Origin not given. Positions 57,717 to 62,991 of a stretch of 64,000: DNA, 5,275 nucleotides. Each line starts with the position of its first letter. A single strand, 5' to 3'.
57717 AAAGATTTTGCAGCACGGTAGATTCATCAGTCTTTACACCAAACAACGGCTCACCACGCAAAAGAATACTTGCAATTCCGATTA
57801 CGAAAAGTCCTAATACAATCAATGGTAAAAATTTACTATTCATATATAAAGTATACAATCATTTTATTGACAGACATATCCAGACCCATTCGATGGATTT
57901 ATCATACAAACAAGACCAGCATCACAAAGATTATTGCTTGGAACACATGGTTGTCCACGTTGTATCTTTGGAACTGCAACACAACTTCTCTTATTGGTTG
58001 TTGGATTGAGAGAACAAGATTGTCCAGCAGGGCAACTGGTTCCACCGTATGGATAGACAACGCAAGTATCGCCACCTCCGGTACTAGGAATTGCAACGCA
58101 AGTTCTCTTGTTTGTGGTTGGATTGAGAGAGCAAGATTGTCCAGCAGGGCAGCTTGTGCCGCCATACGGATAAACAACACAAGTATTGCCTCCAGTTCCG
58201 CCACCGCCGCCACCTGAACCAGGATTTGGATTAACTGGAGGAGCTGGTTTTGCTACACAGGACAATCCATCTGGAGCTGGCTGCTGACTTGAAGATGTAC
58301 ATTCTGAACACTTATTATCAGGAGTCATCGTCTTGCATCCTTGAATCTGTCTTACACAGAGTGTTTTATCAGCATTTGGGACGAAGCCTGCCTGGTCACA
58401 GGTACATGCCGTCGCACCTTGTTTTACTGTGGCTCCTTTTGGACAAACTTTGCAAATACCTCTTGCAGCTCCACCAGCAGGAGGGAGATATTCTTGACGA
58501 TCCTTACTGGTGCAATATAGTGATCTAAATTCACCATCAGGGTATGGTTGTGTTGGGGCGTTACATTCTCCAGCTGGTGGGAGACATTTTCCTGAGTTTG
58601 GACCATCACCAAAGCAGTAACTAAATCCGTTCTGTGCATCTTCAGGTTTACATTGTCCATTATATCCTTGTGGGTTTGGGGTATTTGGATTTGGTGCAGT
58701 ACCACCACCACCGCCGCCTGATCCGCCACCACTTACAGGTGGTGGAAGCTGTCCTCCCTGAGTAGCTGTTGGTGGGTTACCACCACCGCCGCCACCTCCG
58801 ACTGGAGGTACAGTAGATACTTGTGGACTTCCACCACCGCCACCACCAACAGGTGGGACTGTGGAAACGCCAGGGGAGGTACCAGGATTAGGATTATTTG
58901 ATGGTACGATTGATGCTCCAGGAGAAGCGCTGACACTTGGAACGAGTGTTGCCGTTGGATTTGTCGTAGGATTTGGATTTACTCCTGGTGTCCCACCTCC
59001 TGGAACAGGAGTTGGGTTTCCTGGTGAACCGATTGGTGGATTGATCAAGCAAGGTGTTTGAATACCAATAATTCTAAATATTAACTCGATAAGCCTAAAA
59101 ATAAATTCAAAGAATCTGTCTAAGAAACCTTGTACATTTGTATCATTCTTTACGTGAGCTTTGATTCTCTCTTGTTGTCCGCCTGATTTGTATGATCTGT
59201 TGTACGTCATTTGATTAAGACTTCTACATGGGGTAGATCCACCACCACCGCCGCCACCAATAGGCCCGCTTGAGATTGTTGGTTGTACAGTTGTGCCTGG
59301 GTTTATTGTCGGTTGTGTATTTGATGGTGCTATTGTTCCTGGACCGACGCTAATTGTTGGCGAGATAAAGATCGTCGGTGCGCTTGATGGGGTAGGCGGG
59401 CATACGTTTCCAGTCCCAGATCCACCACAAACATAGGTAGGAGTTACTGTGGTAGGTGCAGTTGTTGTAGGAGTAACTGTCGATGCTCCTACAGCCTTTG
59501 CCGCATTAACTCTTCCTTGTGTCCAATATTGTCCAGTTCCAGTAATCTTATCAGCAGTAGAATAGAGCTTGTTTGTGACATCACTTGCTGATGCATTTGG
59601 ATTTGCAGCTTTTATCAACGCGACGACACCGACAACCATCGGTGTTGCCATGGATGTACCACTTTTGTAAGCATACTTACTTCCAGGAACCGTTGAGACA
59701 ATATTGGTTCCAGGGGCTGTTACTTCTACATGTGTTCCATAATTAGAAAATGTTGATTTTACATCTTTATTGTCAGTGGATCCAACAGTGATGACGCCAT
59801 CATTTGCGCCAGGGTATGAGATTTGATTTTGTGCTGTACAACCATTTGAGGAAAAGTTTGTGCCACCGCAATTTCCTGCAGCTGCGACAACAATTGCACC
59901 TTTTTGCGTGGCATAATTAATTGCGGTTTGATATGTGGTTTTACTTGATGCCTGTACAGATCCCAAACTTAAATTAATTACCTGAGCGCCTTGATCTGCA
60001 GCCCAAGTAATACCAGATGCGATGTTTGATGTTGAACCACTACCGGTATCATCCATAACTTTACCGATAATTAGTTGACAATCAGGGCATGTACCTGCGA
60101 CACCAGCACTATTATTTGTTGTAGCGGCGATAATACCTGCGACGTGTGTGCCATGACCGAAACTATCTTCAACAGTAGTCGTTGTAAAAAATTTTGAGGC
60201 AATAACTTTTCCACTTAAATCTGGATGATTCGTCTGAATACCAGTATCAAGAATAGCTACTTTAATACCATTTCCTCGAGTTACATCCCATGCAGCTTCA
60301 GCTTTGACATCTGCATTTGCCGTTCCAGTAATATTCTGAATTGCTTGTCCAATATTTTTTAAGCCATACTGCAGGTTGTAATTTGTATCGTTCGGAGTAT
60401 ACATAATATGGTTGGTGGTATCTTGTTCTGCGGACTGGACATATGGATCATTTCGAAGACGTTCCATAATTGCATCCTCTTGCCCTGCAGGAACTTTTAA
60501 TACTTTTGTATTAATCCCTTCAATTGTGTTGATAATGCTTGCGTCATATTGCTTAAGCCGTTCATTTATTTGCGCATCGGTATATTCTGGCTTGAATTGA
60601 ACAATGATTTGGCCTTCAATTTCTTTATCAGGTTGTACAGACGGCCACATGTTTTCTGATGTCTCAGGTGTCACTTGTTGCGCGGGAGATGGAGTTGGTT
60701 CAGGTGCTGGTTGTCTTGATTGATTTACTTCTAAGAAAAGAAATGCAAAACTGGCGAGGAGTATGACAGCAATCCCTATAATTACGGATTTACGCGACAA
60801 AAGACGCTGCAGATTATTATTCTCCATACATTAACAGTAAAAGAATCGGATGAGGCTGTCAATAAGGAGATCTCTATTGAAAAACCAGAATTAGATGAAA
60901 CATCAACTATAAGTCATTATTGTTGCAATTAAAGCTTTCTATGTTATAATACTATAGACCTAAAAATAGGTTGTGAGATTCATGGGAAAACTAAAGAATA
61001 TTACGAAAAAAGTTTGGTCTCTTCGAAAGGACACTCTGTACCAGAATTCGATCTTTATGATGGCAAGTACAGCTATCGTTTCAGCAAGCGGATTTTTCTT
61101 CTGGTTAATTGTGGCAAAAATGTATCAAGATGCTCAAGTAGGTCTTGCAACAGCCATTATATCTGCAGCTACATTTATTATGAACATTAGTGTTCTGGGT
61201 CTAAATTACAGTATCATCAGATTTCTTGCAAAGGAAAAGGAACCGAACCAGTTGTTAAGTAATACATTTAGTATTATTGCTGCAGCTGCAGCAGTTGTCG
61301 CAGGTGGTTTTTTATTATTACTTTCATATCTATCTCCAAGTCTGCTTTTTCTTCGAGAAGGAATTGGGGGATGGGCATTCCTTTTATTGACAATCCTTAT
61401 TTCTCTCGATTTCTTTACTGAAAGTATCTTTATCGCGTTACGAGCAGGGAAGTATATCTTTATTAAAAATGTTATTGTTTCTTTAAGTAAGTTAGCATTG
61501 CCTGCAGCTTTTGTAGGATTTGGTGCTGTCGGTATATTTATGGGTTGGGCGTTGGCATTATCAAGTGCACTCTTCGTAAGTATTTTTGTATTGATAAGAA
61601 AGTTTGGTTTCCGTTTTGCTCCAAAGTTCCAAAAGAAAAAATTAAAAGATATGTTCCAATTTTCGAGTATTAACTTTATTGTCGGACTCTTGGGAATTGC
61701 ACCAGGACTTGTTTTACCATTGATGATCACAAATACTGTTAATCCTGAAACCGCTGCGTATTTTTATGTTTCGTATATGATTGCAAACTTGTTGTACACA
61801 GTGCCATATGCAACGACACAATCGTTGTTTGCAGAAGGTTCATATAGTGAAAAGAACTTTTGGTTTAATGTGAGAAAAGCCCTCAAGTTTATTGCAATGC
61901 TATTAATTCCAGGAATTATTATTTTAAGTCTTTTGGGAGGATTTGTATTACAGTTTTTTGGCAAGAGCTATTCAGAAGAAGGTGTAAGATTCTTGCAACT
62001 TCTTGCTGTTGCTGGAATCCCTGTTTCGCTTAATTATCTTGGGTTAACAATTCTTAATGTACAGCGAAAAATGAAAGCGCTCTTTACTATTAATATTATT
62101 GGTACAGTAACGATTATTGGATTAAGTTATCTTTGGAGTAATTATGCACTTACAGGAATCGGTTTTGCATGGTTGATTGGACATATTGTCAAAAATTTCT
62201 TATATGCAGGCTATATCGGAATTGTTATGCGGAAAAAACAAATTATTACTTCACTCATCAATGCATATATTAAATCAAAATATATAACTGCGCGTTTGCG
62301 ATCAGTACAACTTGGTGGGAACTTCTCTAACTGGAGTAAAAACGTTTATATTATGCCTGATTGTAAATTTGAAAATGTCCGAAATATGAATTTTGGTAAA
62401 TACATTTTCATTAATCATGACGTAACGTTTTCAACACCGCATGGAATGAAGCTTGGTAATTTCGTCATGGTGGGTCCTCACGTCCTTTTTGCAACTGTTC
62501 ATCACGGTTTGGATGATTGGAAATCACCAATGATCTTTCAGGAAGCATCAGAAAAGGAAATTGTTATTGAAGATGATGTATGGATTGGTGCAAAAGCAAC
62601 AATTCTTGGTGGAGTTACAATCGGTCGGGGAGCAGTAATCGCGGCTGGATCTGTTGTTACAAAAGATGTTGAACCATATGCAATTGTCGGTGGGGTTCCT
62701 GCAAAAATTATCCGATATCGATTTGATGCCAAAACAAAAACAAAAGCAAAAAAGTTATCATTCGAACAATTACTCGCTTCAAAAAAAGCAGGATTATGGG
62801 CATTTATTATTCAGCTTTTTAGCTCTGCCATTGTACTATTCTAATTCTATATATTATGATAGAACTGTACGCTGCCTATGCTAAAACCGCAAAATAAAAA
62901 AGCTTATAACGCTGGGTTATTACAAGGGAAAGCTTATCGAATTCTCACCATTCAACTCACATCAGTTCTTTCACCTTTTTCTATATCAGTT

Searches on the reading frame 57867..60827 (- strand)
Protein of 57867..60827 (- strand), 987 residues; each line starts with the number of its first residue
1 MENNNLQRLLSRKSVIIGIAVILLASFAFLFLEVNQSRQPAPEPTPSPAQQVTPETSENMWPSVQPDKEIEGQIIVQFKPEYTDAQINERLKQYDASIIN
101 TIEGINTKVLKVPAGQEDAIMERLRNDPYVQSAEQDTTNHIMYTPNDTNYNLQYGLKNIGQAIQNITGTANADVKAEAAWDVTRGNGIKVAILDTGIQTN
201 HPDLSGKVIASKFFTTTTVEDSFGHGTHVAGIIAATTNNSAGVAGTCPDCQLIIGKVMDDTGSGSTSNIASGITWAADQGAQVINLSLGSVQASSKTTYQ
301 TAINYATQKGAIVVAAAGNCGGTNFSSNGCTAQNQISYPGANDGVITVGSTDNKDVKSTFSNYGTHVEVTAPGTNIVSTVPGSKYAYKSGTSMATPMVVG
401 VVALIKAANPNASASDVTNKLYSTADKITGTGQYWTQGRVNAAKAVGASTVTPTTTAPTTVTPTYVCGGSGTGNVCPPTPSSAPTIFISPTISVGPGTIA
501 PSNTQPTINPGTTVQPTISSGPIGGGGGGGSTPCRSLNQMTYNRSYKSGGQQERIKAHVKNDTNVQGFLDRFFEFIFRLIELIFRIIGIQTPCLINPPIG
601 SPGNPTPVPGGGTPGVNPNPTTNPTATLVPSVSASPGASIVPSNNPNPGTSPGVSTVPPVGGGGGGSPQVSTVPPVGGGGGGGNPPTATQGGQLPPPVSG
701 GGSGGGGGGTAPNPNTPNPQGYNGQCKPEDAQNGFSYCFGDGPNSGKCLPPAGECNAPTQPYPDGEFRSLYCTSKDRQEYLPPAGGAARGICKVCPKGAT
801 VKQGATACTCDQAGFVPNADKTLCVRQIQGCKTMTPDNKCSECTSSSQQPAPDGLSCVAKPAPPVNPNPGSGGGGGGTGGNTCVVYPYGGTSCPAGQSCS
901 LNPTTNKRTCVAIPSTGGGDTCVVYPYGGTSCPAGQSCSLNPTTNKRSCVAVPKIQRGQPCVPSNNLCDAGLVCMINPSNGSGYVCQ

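Call 73: search_protein_families(library=pfam, proteins=[window:57867-60827:-], max_evalue=0.0001)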
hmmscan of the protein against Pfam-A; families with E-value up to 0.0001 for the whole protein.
window:57867-60827:- (987 aa): 2 families
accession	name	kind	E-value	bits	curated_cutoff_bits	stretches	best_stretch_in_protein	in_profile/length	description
PF00082.27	Peptidase_S8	-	3.6e-58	197.6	21.8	1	185-430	1-278/288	Subtilase family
PF22148.1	Fervidolysin_NPro-like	-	1.6e-11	44.8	21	1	70-135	16-80/81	Fervidolysin N-terminal prodomain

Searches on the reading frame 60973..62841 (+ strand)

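Call 73: search_protein_families(library=pfam, proteins=[window:60973-62841:+], max_evalue=0.0001)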
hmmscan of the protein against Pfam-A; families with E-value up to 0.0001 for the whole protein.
window:60973-62841:+ (623 aa): 4 families
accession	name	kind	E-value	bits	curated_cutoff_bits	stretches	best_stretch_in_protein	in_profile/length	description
PF00132.30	Hexapep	-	4.2e-12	45.6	27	1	530-564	2-36/36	Bacterial transferase hexapeptide (six repeats)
PF01943.22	Polysacc_synt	-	2.1e-10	41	28.2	1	23-274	2-254/274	Polysaccharide biosynthesis protein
PF14602.12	Hexapep_2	-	1.3e-09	38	27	1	530-564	2-34/34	Hexapeptide repeat of succinyl-transferase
PF13440.11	Polysacc_synt_3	-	3.6e-06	26.9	23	1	172-334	126-289/293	Polysaccharide biosynthesis protein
